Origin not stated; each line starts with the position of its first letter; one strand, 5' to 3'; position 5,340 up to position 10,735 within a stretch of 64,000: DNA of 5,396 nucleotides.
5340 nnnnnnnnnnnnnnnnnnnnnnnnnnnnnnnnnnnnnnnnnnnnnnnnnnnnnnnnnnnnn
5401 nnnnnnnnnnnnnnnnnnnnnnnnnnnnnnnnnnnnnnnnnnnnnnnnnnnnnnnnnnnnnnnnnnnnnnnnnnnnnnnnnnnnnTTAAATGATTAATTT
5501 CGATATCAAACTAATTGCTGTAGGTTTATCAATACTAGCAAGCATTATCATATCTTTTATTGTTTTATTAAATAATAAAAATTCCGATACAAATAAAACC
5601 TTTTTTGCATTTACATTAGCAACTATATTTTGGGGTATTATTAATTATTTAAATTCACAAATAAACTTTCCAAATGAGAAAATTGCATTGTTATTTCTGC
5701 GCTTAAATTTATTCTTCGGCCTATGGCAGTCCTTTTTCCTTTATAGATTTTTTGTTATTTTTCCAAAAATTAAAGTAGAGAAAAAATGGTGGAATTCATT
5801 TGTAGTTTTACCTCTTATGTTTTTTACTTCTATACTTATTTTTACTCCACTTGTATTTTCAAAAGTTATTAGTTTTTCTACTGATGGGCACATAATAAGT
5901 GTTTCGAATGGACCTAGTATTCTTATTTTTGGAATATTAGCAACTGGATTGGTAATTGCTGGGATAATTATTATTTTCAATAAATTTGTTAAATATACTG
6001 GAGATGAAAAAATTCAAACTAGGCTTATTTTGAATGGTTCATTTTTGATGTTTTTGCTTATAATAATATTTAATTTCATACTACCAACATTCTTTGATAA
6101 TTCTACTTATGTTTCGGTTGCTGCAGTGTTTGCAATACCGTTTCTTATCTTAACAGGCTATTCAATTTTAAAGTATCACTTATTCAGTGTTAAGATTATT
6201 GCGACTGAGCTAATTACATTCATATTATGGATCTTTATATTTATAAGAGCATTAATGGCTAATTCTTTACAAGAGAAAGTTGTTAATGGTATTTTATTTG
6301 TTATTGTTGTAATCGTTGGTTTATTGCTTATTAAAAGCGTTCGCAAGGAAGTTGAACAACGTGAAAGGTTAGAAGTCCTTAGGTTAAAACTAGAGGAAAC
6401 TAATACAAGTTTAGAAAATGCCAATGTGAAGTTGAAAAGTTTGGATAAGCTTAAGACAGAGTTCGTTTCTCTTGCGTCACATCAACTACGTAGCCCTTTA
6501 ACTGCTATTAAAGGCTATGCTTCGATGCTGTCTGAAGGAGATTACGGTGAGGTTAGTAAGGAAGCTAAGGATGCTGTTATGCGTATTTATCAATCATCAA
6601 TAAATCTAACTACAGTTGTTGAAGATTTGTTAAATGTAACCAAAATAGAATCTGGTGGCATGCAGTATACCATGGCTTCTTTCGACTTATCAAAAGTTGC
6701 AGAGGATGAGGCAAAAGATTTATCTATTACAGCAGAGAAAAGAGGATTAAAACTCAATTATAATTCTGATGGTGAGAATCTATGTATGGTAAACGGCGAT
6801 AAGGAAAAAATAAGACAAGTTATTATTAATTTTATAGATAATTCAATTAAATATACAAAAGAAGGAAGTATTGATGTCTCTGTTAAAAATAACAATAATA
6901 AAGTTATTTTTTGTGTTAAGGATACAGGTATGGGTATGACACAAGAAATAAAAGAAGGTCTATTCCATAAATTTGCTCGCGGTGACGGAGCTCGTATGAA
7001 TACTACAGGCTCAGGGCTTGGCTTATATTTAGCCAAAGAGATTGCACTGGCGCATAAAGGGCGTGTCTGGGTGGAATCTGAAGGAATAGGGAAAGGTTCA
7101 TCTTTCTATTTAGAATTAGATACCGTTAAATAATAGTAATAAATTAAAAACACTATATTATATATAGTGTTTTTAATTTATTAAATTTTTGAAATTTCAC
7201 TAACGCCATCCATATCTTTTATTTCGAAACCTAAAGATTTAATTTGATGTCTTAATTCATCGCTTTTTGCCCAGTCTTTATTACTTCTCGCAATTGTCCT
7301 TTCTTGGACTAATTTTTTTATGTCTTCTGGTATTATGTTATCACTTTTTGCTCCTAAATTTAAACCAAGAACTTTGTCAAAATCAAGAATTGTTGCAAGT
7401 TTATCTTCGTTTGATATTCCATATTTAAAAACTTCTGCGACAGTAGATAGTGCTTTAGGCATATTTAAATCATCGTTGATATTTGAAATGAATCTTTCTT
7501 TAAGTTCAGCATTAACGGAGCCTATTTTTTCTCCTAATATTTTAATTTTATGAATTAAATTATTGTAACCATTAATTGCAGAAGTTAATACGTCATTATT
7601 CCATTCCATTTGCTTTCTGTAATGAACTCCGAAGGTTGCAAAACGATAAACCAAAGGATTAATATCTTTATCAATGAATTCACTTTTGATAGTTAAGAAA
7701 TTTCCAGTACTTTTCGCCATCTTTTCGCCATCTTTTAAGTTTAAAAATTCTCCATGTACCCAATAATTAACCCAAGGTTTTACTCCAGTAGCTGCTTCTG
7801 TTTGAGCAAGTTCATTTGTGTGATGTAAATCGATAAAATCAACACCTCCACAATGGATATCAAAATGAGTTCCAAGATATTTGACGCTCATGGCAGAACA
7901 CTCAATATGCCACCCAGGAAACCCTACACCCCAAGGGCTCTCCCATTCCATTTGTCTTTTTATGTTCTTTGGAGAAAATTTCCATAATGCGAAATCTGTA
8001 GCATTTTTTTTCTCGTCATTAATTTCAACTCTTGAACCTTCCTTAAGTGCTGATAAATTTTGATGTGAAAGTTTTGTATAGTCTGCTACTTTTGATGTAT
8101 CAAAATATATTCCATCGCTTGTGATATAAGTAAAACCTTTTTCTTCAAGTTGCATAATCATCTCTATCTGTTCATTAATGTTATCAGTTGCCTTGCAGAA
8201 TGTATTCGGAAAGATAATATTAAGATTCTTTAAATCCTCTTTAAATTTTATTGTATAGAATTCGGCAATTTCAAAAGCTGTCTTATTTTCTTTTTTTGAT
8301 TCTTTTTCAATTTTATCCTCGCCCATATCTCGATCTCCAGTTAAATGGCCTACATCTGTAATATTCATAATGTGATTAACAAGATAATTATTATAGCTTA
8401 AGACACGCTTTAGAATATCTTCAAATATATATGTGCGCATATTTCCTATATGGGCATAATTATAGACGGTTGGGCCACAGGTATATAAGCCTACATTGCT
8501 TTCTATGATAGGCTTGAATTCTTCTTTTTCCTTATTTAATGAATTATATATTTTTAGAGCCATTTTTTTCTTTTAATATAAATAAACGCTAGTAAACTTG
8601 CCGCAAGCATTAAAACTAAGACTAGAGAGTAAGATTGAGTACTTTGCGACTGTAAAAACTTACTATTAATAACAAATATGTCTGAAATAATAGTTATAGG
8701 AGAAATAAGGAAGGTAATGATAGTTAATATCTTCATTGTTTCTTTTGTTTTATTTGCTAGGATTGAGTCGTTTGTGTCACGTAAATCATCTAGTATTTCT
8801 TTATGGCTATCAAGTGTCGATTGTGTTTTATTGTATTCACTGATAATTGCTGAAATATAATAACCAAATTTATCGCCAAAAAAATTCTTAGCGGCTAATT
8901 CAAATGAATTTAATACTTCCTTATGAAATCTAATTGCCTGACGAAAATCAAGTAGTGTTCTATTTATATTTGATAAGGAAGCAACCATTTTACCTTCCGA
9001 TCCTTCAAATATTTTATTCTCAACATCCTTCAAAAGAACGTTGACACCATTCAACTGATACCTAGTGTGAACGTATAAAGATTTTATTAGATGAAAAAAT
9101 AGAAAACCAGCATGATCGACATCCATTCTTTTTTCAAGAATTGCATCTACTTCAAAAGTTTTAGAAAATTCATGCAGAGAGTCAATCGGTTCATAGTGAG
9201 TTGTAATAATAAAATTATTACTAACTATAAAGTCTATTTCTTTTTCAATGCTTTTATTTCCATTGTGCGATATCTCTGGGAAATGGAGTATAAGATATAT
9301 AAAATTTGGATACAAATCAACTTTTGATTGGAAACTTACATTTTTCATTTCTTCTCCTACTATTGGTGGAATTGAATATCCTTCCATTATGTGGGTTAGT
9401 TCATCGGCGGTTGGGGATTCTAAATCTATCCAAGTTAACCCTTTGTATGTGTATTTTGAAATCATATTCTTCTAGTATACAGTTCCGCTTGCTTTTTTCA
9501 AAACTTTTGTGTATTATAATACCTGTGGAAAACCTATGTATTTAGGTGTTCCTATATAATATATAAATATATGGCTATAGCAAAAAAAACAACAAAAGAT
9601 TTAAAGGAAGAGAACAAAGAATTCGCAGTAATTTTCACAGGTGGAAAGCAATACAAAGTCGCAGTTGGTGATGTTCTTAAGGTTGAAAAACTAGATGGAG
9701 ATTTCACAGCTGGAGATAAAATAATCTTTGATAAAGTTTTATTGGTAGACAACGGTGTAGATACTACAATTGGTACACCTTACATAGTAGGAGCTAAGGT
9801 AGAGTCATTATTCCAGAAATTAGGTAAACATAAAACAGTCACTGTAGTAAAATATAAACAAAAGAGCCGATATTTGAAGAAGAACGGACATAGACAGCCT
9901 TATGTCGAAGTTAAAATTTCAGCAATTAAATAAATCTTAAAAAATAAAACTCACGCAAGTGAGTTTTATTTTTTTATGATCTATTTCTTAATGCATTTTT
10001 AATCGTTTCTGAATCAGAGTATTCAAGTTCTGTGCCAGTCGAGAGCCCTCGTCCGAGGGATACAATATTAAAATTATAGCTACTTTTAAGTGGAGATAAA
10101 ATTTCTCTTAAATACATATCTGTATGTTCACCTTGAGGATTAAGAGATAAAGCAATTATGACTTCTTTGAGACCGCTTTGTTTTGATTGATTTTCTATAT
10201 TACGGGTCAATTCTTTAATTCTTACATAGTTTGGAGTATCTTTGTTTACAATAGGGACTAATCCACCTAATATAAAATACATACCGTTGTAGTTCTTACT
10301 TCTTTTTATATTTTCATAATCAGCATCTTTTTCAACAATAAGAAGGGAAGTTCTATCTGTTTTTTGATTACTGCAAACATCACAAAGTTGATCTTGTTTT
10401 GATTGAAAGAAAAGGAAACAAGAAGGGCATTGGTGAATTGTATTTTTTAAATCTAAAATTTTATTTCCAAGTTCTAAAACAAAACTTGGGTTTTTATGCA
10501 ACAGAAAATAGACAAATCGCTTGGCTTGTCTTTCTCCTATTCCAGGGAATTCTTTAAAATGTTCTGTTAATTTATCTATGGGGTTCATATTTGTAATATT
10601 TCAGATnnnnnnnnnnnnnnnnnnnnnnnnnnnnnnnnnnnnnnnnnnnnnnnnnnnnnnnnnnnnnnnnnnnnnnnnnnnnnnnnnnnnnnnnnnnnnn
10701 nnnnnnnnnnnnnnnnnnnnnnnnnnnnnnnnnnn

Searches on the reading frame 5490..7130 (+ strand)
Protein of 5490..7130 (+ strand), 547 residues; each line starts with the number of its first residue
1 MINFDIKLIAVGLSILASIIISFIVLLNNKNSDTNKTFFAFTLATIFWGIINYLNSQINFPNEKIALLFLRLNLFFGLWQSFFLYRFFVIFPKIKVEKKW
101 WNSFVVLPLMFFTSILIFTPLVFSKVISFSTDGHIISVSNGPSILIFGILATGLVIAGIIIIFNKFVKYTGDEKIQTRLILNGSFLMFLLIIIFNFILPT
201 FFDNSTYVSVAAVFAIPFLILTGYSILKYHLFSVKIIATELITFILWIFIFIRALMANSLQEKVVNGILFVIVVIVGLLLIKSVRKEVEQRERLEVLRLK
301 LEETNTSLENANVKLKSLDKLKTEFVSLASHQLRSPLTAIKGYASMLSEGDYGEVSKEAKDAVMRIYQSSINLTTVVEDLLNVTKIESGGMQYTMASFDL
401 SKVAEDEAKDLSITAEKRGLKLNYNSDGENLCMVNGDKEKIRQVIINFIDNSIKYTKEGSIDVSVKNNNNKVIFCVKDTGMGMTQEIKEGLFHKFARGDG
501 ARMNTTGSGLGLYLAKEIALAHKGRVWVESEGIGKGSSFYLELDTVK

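Call 47: search_protein_families(library=pfam, proteins=[window:5490-7130:+])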
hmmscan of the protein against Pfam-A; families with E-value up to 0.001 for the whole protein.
window:5490-7130:+ (547 aa): 4 families
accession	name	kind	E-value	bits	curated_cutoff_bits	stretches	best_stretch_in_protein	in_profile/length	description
PF02518.31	HATPase_c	-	2.1e-24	86.6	26.4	1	436-545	1-109/111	Histidine kinase-, DNA gyrase B-, and HSP90-like ATPase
PF00512.31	HisKA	-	8.9e-15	54.9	26.9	1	322-389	2-66/66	His Kinase A (phospho-acceptor) domain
PF16927.11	HisKA_7TM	-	2.7e-07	31.1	28.6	1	13-234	4-222/224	N-terminal 7TM region of histidine kinase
PF13589.12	HATPase_c_3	-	6.2e-05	23.5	25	1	442-517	4-82/137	Histidine kinase-, DNA gyrase B-, and HSP90-like ATPase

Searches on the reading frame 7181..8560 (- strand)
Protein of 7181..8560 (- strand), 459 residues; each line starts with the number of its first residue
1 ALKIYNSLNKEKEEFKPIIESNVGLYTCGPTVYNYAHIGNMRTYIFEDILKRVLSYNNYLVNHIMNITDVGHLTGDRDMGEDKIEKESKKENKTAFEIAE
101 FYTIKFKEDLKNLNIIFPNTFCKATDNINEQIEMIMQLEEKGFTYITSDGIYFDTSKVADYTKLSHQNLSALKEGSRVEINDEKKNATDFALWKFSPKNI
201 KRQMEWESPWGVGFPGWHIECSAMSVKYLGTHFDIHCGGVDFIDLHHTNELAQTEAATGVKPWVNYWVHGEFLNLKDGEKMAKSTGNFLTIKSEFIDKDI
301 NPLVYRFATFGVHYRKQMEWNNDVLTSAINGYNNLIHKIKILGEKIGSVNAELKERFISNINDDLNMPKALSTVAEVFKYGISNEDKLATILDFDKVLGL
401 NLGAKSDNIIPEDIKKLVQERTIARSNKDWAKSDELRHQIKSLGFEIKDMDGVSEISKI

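Call 47: search_protein_families(library=pfam, proteins=[window:7181-8560:-])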
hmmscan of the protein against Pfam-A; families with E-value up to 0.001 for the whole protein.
window:7181-8560:- (459 aa): 4 families
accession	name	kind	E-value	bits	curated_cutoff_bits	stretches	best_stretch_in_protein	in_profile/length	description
PF01406.26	tRNA-synt_1e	-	4e-92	309.2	27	1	15-328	2-299/301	tRNA synthetases class I (C) catalytic domain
PF09334.17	tRNA-synt_1g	-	4.7e-09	35.9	20.1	1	33-157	11-126/391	tRNA synthetases class I (M)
PF23493.1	CysS_C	-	1.3e-05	25.6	23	1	410-451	4-45/51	Cysteinyl-tRNA ligase anticodon binding domain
PF01921.24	tRNA-synt_1f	-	8.9e-05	22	27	0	270-340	272-340/360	tRNA synthetases class I (K)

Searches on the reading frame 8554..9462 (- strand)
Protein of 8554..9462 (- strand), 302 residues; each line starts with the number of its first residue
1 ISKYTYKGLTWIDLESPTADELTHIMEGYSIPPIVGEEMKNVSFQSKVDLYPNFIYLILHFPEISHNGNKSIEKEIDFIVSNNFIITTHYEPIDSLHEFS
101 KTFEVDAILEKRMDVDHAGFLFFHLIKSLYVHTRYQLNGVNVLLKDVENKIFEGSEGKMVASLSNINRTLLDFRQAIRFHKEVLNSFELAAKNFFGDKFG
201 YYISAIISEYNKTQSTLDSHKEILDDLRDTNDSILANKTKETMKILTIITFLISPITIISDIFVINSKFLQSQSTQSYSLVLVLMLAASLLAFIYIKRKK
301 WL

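Call 47: search_protein_families(library=pfam, proteins=[window:8554-9462:-])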
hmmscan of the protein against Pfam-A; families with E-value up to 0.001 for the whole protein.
window:8554-9462:- (302 aa): 1 family
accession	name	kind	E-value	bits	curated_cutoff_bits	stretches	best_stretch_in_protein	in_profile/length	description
PF01544.23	CorA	-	6.2e-44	150.9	27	1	7-298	2-292/292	CorA-like Mg2+ transporter protein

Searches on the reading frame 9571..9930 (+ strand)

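Call 50: search_protein_families(library=pfam, proteins=[window:9571-9930:+])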
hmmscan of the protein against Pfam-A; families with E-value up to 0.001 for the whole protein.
window:9571-9930:+ (120 aa): 1 family
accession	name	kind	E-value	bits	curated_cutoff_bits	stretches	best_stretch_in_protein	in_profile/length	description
PF00829.26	Ribosomal_L21p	-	2.7e-31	108.2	27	1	18-119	2-99/99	Ribosomal prokaryotic L21 protein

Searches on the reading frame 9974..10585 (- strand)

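Call 50: search_protein_families(library=pfam, proteins=[window:9974-10585:-])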
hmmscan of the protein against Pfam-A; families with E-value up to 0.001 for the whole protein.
window:9974-10585:- (203 aa): 5 families
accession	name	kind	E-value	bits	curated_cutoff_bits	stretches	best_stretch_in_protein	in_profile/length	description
PF13662.12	Toprim_4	-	2e-08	34.8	25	1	81-163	3-74/85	Toprim domain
PF01751.28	Toprim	-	3.6e-07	30.7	23.1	1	81-169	2-86/96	Toprim domain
PF21176.3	RecR_HhH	-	8.5e-07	29.1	27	1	3-43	1-41/45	RecR, helix-hairpin-helix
PF21175.2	RecR_C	-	1e-05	25.3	22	1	180-202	1-23/24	RecR, C-terminal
PF08772.16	Zn_ribbon_NOB1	-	0.00018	22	24.9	1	45-98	3-56/72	Nin one binding (NOB1) Zn-ribbon like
